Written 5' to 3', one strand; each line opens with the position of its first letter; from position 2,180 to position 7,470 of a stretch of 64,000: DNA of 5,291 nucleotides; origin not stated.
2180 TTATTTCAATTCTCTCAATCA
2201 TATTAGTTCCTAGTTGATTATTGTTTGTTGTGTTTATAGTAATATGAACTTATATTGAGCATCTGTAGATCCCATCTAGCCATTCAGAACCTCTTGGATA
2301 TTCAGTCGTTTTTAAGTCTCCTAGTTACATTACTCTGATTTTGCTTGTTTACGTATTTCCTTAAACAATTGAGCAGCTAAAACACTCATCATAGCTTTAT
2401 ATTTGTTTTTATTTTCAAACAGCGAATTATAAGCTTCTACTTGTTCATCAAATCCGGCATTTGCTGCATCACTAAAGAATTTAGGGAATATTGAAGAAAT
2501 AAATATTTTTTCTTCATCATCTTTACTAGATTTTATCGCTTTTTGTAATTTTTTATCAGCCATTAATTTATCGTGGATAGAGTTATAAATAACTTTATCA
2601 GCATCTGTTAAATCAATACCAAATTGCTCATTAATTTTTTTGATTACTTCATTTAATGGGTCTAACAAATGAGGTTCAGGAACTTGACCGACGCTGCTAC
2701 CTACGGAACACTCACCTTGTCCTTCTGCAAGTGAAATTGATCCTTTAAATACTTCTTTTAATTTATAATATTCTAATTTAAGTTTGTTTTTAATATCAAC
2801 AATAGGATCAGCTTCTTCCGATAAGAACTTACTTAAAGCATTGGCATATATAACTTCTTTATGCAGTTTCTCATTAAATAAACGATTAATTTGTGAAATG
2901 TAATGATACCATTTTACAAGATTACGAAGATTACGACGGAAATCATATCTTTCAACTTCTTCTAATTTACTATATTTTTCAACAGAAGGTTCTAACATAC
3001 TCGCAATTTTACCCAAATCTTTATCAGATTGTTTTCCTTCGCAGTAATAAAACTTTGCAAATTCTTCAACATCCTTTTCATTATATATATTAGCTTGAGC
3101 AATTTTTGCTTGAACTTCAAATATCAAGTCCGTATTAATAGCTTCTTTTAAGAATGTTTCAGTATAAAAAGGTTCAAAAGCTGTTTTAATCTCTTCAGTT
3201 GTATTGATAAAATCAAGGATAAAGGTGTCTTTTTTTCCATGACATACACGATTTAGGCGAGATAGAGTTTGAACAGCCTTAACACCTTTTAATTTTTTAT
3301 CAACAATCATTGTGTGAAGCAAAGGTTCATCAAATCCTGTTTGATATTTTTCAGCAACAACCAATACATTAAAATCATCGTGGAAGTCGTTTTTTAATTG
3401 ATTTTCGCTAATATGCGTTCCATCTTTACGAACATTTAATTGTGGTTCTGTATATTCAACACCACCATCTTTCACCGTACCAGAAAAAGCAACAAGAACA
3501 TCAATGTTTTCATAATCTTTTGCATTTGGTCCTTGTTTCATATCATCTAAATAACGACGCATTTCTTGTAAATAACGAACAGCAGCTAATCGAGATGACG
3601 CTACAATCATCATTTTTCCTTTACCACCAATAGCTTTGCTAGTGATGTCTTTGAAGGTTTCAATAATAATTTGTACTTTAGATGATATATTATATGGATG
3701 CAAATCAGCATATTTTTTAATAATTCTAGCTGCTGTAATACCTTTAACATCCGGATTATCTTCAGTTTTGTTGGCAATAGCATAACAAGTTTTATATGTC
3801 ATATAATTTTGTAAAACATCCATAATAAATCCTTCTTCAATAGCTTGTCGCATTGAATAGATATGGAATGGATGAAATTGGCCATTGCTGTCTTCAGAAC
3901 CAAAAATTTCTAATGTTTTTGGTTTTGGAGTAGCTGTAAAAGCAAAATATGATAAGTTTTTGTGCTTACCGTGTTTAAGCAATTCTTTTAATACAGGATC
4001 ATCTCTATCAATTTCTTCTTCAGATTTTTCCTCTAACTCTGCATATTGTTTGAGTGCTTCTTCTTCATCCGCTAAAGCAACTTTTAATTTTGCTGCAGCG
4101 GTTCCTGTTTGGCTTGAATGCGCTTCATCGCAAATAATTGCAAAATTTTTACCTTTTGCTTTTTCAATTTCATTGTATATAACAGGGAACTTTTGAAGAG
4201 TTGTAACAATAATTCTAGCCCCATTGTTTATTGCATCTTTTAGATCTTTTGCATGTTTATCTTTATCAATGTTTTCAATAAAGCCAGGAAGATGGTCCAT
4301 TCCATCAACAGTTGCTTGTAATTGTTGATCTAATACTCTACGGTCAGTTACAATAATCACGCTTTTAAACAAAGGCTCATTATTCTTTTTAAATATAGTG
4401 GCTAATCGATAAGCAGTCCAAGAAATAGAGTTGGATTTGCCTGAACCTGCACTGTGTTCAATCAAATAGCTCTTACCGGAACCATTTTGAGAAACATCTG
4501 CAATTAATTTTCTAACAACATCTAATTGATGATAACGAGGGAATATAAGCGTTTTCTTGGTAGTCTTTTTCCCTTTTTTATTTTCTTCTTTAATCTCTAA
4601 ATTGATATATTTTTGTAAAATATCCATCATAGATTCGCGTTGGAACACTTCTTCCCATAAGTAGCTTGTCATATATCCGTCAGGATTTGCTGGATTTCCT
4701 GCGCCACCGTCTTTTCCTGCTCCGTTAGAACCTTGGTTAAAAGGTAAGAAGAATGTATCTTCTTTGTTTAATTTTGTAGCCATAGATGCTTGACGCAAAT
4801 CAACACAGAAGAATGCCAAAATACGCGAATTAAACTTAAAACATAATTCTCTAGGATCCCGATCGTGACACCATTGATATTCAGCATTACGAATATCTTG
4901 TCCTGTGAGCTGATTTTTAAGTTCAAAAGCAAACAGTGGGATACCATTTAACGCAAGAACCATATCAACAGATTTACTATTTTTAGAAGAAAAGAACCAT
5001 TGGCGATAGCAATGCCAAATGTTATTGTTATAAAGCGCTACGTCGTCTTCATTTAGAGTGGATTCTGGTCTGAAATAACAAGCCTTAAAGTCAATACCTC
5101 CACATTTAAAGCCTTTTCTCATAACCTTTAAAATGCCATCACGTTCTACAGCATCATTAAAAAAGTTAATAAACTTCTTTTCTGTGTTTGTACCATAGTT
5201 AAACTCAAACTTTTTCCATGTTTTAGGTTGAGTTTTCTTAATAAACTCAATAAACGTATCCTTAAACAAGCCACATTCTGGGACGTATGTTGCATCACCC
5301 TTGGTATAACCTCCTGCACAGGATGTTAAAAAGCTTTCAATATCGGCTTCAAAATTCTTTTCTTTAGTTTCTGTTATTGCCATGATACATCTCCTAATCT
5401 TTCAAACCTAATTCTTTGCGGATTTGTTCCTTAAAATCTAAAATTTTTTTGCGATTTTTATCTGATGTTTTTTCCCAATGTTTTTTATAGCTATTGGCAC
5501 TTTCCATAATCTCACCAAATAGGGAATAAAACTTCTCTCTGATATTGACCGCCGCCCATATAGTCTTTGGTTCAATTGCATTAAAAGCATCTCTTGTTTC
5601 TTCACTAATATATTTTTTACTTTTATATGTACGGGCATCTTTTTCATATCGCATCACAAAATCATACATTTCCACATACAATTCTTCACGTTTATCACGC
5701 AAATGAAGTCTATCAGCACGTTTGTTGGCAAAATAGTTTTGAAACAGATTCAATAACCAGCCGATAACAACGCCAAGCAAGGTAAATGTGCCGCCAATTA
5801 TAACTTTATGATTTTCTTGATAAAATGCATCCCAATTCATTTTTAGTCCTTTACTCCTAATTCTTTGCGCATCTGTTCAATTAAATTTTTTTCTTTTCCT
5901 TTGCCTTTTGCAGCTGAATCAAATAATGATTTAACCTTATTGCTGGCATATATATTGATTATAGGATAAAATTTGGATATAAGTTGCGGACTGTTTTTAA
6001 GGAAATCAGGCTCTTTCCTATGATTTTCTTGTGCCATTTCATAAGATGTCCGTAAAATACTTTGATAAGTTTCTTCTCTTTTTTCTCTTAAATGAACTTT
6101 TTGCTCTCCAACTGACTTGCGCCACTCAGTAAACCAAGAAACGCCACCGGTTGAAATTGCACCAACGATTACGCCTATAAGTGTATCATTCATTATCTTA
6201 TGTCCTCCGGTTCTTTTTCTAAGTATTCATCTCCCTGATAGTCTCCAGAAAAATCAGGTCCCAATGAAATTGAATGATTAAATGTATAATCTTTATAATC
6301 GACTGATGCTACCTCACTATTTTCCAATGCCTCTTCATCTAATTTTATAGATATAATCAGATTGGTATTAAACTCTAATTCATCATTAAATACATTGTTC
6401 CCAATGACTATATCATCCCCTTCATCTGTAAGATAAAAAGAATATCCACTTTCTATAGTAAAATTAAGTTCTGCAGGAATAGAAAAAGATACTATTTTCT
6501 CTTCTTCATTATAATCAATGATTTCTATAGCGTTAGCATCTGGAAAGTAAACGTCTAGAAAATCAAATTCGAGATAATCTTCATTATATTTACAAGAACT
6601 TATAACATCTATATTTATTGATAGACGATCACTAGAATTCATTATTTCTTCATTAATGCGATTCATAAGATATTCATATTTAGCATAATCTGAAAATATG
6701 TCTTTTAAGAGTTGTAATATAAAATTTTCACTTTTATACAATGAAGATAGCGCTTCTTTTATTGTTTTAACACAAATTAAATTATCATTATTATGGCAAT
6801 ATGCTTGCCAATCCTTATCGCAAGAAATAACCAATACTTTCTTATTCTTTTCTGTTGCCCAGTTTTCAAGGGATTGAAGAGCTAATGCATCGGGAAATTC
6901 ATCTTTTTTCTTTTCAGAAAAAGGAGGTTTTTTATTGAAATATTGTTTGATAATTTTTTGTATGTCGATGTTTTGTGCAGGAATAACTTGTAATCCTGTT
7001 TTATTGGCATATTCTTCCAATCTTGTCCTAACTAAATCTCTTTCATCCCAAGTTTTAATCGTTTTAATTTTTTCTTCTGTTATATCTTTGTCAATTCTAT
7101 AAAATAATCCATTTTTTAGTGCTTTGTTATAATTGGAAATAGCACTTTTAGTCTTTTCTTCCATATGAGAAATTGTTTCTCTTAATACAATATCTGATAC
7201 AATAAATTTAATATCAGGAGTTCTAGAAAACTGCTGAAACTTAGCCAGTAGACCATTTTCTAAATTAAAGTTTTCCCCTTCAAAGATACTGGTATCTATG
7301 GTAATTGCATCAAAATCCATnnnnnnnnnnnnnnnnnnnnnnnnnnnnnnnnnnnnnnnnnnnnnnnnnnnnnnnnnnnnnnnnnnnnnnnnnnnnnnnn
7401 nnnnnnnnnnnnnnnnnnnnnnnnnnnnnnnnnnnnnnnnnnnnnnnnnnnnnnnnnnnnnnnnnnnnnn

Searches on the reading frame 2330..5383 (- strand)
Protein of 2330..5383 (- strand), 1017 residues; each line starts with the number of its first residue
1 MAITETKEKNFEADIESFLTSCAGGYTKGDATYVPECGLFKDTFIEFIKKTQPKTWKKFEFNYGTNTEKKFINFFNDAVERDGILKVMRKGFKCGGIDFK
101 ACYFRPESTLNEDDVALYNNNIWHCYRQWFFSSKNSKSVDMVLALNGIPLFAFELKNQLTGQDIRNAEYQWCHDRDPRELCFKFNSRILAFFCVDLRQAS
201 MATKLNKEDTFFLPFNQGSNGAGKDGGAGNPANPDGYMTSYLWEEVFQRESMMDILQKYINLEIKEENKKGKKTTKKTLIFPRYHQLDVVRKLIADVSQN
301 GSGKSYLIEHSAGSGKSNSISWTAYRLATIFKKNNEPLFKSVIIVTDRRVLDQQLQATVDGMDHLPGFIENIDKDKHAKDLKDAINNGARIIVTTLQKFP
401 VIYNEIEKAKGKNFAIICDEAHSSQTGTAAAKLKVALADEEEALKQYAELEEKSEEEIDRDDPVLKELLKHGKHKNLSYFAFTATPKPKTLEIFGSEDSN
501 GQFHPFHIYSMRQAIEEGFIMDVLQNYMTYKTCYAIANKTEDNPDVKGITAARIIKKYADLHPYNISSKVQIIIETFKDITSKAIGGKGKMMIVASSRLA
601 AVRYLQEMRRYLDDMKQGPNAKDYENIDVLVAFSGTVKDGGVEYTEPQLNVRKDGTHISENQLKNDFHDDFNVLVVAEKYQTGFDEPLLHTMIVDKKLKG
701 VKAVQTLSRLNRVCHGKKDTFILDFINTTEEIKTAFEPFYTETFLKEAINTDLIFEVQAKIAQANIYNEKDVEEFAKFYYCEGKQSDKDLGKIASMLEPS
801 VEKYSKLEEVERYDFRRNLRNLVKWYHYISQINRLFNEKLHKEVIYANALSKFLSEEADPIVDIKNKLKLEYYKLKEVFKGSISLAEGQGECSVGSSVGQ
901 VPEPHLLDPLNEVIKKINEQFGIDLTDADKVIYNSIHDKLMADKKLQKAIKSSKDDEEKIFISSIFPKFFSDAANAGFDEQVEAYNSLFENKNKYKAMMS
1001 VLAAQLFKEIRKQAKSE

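Call 27: search_protein_families(library=pfam, proteins=[window:2330-5383:-], max_evalue=0.001)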
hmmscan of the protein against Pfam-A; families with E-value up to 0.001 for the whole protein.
window:2330-5383:- (1017 aa): 4 families
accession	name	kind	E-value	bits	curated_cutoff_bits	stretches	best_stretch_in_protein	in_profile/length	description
PF18766.7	SWI2_SNF2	-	4.3e-25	89.1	26.7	1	285-525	1-190/221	SWI2/SNF2 ATPase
PF04851.21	ResIII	-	4.7e-13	49.8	22.5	1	282-436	4-141/164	Type III restriction enzyme, res subunit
PF22679.2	T1R_D3-like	-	6.2e-10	40.2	27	1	661-720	91-150/158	Type I restriction enzyme subunit R domain 3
PF04313.20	HSDR_N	-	8.7e-10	39.2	25.1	1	118-208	107-196/198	Type I restriction enzyme R protein N terminus (HSDR_N)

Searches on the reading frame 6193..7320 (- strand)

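Call 27: search_protein_families(library=pfam, proteins=[window:6193-7320:-], max_evalue=0.001)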
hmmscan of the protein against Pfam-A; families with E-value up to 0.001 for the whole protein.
window:6193-7320:- (375 aa): 1 family
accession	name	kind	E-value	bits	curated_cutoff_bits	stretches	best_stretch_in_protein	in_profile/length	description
PF16289.11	PIN_12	-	4.2e-29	102.6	32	1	6-171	1-172/172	PIN domain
